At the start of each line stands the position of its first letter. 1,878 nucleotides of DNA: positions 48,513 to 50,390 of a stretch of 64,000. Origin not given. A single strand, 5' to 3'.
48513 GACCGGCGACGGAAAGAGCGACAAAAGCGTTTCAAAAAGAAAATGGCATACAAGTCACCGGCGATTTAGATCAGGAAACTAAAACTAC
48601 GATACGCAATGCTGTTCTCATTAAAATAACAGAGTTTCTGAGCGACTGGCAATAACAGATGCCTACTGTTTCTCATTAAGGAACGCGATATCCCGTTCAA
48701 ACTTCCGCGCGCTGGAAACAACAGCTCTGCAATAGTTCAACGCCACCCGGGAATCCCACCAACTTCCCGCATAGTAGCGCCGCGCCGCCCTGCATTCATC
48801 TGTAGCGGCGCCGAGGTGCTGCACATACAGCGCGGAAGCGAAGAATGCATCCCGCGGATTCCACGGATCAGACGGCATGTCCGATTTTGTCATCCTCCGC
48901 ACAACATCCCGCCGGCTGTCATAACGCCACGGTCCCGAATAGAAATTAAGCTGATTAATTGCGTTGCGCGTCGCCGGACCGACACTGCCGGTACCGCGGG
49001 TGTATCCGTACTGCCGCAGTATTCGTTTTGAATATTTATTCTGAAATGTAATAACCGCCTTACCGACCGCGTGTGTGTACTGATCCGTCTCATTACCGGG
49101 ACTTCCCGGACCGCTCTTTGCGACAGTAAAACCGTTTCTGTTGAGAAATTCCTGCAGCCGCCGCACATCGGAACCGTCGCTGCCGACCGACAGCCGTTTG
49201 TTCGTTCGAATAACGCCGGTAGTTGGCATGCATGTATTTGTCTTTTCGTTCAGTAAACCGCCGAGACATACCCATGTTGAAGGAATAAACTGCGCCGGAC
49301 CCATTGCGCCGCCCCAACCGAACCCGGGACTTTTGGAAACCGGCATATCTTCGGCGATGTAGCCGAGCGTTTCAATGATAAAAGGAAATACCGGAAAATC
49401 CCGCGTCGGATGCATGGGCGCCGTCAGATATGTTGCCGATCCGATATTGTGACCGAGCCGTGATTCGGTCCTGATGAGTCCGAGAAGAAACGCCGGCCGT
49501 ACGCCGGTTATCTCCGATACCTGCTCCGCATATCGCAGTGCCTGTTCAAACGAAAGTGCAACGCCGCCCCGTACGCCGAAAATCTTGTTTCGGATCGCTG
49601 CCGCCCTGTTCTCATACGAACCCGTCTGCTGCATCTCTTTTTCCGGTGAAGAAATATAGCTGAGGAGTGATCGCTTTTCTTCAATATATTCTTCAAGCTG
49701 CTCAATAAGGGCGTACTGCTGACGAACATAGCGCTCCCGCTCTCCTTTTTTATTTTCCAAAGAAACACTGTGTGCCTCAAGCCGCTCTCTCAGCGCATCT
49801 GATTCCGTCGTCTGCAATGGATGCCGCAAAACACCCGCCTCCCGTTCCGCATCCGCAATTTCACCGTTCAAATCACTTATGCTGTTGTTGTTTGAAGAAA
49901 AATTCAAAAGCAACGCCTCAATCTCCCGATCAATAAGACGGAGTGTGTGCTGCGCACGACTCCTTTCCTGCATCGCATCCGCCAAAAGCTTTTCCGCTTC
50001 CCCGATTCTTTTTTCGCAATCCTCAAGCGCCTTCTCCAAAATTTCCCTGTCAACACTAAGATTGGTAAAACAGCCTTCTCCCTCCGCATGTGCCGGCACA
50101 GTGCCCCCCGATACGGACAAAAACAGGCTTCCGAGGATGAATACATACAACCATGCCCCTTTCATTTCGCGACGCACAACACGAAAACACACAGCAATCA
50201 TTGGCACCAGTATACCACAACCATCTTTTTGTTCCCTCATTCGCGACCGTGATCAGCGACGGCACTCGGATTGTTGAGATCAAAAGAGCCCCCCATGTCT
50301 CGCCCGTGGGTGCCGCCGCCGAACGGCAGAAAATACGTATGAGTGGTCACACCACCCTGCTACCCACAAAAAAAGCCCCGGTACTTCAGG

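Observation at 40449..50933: Ten-kb surface-protein locus bracketed by paralogous FN3-like genes; four consecutive proteins end in peptidoglycan-binding domains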

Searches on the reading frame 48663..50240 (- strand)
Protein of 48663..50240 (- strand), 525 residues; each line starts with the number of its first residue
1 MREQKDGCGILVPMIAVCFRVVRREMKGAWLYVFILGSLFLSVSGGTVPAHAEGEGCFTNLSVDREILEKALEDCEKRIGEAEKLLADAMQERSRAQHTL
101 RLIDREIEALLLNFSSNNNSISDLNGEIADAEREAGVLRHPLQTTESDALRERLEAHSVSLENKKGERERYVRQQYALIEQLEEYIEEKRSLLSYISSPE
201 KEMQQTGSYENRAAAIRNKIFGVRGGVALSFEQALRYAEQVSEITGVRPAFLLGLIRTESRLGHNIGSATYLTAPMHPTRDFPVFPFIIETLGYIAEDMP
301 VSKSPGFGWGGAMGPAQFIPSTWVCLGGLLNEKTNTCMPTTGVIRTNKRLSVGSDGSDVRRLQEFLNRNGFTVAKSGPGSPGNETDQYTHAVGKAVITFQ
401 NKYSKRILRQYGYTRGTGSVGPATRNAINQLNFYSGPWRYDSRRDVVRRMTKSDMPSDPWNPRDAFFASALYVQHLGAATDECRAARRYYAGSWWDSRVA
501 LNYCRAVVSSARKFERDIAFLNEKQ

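Call 4: search_protein_families(library=pfam, proteins=[window:48663-50240:-], max_evalue=0.01)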
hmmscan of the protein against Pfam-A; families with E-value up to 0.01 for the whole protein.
window:48663-50240:- (525 aa): 2 families
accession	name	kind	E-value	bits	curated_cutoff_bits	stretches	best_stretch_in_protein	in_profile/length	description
PF01471.23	PG_binding_1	-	1e-07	32.4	23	1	356-403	2-41/57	Putative peptidoglycan binding domain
PF13406.11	SLT_2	-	1.2e-05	25.1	24.3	1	183-324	27-167/292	Transglycosylase SLT domain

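Call 24: find_homologous_proteins(query=window:48663-50165:-)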
Query window:48663-50165:- (500 aa): 1912 proteins with E <= 0.001 among 8000 candidates; the best 120 are listed.
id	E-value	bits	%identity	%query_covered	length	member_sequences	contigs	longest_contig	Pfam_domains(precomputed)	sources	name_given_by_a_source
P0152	0.0e+0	1138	100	100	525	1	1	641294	PF01471.24,PF13406.12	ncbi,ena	-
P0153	0.0e+0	1009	89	100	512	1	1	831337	PF01471.24,PF13406.12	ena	-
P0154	3.2e-231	786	70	99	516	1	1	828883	PF01471.24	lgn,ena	-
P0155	9.0e-225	765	70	98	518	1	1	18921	PF01471.24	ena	-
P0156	3.2e-222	757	69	98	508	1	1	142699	PF13406.12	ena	-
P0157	4.4e-195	667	62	98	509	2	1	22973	PF01471.24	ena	-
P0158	2.1e-179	615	58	98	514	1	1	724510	PF13406.12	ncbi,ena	-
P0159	1.3e-149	517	50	96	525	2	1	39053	-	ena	-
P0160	3.7e-149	516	47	99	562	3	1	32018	PF01471.24,PF13406.12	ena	-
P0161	4.2e-149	515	52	95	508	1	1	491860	PF01471.24,PF13406.12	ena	-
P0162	8.4e-149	514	47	97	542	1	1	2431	PF01471.24,PF13406.12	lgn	-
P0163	9.1e-148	511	45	99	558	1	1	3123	PF01471.24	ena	-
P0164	3.9e-147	509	49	93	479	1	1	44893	PF01471.24,PF13406.12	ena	-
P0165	1.5e-146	507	47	93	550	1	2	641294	PF01471.24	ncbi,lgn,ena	-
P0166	1.6e-146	507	46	98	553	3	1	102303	PF01471.24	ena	-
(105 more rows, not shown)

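Call 25: find_encoding_contigs(protein=P0153, flank=10000, max_places=2)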
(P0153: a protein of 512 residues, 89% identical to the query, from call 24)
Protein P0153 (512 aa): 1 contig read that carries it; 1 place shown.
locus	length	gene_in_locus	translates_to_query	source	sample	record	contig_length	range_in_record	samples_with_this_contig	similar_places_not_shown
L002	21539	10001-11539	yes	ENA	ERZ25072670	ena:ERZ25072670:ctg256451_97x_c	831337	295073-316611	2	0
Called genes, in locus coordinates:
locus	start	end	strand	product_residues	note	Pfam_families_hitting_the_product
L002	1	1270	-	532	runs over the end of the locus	-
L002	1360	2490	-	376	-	PF13458:Peripla_BP_6, PF01094:ANF_receptor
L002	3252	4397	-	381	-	PF13458:Peripla_BP_6, PF01094:ANF_receptor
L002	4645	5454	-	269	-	-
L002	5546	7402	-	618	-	-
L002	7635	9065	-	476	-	-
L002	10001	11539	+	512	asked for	PF13406:SLT_2 (weak), PF01471:PG_binding_1 (faint)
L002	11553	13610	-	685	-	PF01471:PG_binding_1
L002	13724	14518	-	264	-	PF13505:OMP_b-brl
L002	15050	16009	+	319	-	PF04069:OpuAC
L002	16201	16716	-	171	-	PF01245:Ribosomal_L19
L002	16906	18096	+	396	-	PF00009:GTP_EFTU, PF03144:GTP_EFTU_D2, PF03143:GTP_EFTU_D3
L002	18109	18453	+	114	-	PF00338:Ribosomal_S10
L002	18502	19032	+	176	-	PF00297:Ribosomal_L3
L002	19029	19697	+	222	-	PF00573:Ribosomal_L4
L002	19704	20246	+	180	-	PF00276:Ribosomal_L23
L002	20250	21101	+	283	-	PF00181:Ribosomal_L2_N, PF03947:Ribosomal_L2_C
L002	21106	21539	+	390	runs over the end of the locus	-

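Call 26: find_encoding_contigs(protein=P0154, flank=10000, max_places=2)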
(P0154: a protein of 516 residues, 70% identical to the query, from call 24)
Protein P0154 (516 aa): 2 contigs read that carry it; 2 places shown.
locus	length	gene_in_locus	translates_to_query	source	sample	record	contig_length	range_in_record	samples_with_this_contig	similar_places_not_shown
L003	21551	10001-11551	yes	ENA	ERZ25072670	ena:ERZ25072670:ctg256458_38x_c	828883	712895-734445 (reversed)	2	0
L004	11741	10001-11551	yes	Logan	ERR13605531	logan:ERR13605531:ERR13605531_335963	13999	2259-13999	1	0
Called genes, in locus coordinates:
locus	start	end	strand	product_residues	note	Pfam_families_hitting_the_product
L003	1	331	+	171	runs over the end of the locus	-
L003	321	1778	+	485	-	PF00587:tRNA-synt_2b, PF03129:HGTP_anticodon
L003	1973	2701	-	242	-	PF13098:Thioredoxin_2 (weak), PF13462:Thioredoxin_4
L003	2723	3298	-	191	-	PF13482:RNase_H_2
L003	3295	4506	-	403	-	PF13393:tRNA-synt_His, PF00587:tRNA-synt_2b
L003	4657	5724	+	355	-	PF00953:Glycos_transf_4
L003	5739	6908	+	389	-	PF01098:FTSW_RODA_SPOVE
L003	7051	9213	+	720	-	PF00133:tRNA-synt_1, PF09334:tRNA-synt_1g, PF08264:Anticodon_1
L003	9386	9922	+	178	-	PF00041:fn3 (weak)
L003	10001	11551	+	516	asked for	PF01471:PG_binding_1 (faint)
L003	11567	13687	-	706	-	PF01471:PG_binding_1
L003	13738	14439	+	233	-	PF01996:F420_ligase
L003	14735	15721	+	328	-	PF02388:FemAB (weak), PF13480:Acetyltransf_6, PF02388:FemAB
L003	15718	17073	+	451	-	PF08245:Mur_ligase_M, PF02875:Mur_ligase_C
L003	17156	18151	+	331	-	PF05496:RuvB_N, PF13177:DNA_pol3_delta2, PF13401:AAA_22 (faint), PF00004:AAA, PF13173:AAA_14 (weak), PF13177:DNA_pol3_delta2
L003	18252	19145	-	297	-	PF02481:DNA_processg_A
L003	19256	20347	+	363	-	PF02646:RmuC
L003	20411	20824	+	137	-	PF09424:YqeY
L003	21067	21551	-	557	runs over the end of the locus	PF06418:CTP_synth_N, PF00117:GATase, PF07722:Peptidase_C26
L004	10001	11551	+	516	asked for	PF01471:PG_binding_1 (faint)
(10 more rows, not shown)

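Call 31: find_related_loci(query=A2, collection=genome_contigs, flank=10000)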
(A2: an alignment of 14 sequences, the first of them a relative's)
Query A2 (525 aa) in genome_contigs; peptide patterns used: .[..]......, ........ (x = any residue, [..] = any of these).
600 stretches matched a pattern (row limit reached: there are more); 504 encode a relative of the query (tblastn E <= 1e-3); the best 80 are kept; 80 distinct loci.
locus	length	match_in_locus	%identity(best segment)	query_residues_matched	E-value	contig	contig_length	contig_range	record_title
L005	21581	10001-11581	46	52-522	7e-145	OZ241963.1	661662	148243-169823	MAG: Candidatus Paceibacterota bacterium isolate a4431f2c-c61a-43fb-9f92-c5996bac4907 genome assembly, chromosome: 1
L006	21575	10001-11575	46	54-522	1e-142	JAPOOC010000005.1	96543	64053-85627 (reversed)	MAG: Candidatus Kaiserbacteria bacterium isolate APA_bin_25 c_000000196242, whole genome shotgun sequence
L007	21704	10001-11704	43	19-521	1e-136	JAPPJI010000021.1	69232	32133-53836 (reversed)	MAG: Candidatus Kaiserbacteria bacterium isolate RHO2_bin_44 NODE_672_length_69232_cov_17.051665, whole genome shotgun s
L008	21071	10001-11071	38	86-522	3e-47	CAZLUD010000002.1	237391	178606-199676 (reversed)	MAG TPA_asm: uncultured Candidatus Saccharibacteria bacterium isolate SRP286056_co2_71 genome assembly, contig: NODE_32_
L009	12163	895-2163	30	34-492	8e-47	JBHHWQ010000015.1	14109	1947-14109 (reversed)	MAG: Candidatus Paceibacteria bacterium isolate S.2.sp1_bin.25 NODE_595_length_14109_cov_7.741711, whole genome shotgun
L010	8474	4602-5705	37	72-523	3e-46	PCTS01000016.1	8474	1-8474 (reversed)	MAG: Candidatus Campbellbacteria bacterium CG22_combo_CG10-13_8_21_14_all_43_18 CG22_scaffold_5596_c, whole genome shotg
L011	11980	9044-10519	32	7-523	2e-43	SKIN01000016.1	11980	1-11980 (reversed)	MAG: Candidatus Kaiserbacteria bacterium isolate CSBr16_63 CSBr16-5771, whole genome shotgun sequence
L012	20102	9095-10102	33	57-407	3e-43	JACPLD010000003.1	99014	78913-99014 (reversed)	MAG: Candidatus Kaiserbacteria bacterium isolate NC_groundwater_512_Ag_S-0.1um_55_27 S35_SO-1_scaffold_24648, whole geno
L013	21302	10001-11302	32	52-521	3e-42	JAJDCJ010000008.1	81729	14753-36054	MAG: Patescibacteria group bacterium isolate OFTM362 OFTM362_7, whole genome shotgun sequence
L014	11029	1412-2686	30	31-522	2e-42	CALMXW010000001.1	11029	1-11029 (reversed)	MAG TPA_asm: uncultured bacterium isolate SRR6158310_bin.79_CONCOCT_v1.1_MAG genome assembly, contig: ERZ1749613.908, wh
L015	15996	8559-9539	39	79-524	6e-42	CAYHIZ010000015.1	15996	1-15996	MAG TPA_asm: uncultured Candidatus Saccharibacteria bacterium isolate ERP119705_co13_459 genome assembly, contig: NODE_4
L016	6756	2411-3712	32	30-522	4e-42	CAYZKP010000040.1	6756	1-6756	MAG TPA_asm: uncultured Candidatus Saccharibacteria bacterium isolate SRP269290_co1_947 genome assembly, contig: NODE_19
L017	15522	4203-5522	34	47-522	2e-41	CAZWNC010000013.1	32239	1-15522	MAG TPA_asm: uncultured Candidatus Saccharibacteria bacterium isolate SRP286056_co1_690 genome assembly, contig: NODE_15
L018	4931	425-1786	32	31-523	1e-41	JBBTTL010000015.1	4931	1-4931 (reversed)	MAG: Patescibacteria group bacterium isolate H52-bin127_1 H52_bin127_1_000000000015, whole genome shotgun sequence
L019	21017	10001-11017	33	57-521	2e-41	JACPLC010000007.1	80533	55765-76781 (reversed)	MAG: Candidatus Kaiserbacteria bacterium isolate NC_groundwater_511_Ag_S-0.1um_54_12 S35_SO-1_scaffold_203974, whole gen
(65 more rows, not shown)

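Call 47: search_protein_families(library=ncbifam, proteins=[window:48663-50165:-], max_evalue=0.01)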
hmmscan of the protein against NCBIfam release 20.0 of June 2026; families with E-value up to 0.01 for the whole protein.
window:48663-50165:- (500 aa): 5 families
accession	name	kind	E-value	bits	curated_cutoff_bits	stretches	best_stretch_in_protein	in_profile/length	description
TIGR02168.1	SMC_prok_B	equivalog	5.3e-06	24.5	567.35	1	40-219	346-530/1181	chromosome segregation protein SMC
TIGR02169.1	SMC_prok_A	equivalog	1.7e-05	22.7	729.4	1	36-180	680-827/1165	chromosome segregation protein SMC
NF045487.1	ASRP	equivalog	0.00055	18.7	300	1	40-177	158-461/593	archaea-specific SMC-related protein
NF008029.0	PRK10760.1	equivalog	0.0029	16.7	449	0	201-298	128-229/359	lytic murein transglycosylase B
TIGR02283.1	MltB_2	subfamily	0.0074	15.5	248.45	0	211-299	76-168/300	lytic murein transglycosylase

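Call 56: find_encoding_contigs(protein=P0158, flank=10000, max_places=1)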
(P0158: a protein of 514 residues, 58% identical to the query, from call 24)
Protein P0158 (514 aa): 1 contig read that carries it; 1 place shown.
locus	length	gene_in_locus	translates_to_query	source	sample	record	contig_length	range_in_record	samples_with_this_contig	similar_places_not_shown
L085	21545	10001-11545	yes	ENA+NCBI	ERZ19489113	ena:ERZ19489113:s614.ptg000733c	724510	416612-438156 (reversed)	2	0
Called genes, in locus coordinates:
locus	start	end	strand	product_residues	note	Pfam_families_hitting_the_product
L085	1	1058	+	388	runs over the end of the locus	PF01098:FTSW_RODA_SPOVE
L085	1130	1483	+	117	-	-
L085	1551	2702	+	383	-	PF03033:Glyco_transf_28, PF04101:Glyco_tran_28_C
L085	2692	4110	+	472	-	PF00749:tRNA-synt_1c, PF19269:Anticodon_2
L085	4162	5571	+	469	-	PF01551:Peptidase_M23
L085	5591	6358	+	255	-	PF07963:N_methyl (weak)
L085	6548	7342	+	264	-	-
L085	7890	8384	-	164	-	PF00293:NUDIX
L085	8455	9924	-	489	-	PF01225:Mur_ligase, PF08245:Mur_ligase_M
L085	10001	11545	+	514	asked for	PF13406:SLT_2 (faint)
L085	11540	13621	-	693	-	PF01471:PG_binding_1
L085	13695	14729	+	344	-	-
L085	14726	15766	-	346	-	-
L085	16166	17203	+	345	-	-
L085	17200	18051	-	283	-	-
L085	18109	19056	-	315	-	-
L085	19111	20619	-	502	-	-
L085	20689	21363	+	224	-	PF20582:UPF0758_N, PF04002:RadC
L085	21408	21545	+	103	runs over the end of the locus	-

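Call 57: find_encoding_contigs(protein=P0156, flank=10000, max_places=1)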
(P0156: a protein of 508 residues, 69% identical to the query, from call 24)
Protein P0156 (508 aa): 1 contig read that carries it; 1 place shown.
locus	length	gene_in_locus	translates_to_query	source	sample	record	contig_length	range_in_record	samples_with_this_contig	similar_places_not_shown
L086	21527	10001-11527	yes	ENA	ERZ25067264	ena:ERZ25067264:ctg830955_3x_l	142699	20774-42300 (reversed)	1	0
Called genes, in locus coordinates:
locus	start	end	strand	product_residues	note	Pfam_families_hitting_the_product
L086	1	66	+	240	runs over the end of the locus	PF02616:SMC_ScpA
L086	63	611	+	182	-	PF04079:SMC_ScpB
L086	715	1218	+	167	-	-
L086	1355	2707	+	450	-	PF00587:tRNA-synt_2b, PF03129:HGTP_anticodon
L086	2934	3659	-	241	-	PF13098:Thioredoxin_2 (faint), PF13462:Thioredoxin_4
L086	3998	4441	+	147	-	-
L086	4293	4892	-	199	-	PF13393:tRNA-synt_His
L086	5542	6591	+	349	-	PF00953:Glycos_transf_4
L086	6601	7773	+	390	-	PF01098:FTSW_RODA_SPOVE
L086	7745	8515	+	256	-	PF00133:tRNA-synt_1, PF09334:tRNA-synt_1g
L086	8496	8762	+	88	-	-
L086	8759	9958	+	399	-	PF00133:tRNA-synt_1, PF09334:tRNA-synt_1g (weak), PF08264:Anticodon_1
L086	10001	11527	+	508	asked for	PF13406:SLT_2 (faint)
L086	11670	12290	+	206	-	-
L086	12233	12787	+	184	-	-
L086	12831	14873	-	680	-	PF01471:PG_binding_1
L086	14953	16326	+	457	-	-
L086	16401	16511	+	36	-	-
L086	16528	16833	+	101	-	-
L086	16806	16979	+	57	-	-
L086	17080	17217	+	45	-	-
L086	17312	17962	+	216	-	PF01409:tRNA-synt_2d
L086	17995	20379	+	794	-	PF03484:B5 (faint), PF03483:B3_4, PF00877:NLPC_P60, PF03147:FDX-ACB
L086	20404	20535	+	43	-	-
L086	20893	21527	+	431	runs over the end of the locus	PF11104:PilM_2, PF14450:FtsA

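Call 58: find_encoding_contigs(protein=P0165, flank=10000, max_places=2)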
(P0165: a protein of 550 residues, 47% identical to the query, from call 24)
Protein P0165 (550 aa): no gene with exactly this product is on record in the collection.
